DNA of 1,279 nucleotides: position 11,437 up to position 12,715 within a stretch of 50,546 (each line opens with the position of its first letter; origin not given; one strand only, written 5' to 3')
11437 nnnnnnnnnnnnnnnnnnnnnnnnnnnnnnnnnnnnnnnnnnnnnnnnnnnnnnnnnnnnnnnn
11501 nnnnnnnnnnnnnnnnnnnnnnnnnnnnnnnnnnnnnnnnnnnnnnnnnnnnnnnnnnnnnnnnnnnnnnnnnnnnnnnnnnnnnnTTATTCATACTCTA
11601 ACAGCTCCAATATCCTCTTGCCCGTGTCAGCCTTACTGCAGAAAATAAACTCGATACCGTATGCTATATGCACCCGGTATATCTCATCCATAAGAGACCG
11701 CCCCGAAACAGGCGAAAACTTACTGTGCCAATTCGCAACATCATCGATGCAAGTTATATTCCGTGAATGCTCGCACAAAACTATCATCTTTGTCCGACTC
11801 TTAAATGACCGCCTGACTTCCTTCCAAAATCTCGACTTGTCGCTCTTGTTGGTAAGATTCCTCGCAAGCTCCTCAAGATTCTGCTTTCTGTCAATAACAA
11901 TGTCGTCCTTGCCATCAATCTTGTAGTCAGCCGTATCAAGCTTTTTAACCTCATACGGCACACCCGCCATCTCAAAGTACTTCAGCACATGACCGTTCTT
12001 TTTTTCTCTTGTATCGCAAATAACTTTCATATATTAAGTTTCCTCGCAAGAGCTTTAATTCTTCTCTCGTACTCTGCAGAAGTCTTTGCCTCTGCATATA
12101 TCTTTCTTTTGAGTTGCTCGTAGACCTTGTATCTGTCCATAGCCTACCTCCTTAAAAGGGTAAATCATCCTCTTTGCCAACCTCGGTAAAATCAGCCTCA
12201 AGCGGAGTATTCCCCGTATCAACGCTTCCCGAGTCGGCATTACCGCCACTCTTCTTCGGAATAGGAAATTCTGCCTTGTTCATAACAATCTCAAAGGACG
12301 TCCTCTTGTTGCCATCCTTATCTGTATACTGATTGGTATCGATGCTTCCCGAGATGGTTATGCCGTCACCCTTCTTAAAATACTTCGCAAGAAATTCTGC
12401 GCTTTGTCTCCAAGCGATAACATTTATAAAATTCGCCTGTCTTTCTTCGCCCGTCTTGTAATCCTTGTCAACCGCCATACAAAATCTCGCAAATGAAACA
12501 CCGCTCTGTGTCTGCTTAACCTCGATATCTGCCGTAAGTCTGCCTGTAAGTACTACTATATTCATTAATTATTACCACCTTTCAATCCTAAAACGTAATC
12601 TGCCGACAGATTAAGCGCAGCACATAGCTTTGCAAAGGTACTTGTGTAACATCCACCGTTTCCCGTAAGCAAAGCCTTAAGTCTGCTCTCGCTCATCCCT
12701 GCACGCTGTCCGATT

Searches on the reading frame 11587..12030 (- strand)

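Call 11: search_protein_families(library=phrogs, max_evalue=0.001, proteins=[window:11587-12030:-])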
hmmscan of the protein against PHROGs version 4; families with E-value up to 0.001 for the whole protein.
window:11587-12030:- (147 aa): 1 family
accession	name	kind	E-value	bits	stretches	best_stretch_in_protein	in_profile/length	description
phrog_3490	-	DNA, RNA and nucleotide metabolism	7.7e-32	111.7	1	1-147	9-165/175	ERCC4-type nuclease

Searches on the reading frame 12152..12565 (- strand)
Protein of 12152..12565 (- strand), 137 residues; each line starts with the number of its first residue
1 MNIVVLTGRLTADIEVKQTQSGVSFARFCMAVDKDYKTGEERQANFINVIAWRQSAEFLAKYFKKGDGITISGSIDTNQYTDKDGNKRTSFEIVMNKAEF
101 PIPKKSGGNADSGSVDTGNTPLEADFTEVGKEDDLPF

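Call 10: search_protein_families(library=phrogs, max_evalue=0.001, proteins=[window:12152-12565:-])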
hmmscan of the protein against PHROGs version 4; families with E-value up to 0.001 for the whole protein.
window:12152-12565:- (137 aa): 2 families
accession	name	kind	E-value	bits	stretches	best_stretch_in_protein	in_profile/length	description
phrog_44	-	DNA, RNA and nucleotide metabolism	2.3e-42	146.6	1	1-137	87-228/271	single strand DNA binding protein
phrog_25370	-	unknown function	4e-08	33.8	1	1-39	2-40/48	-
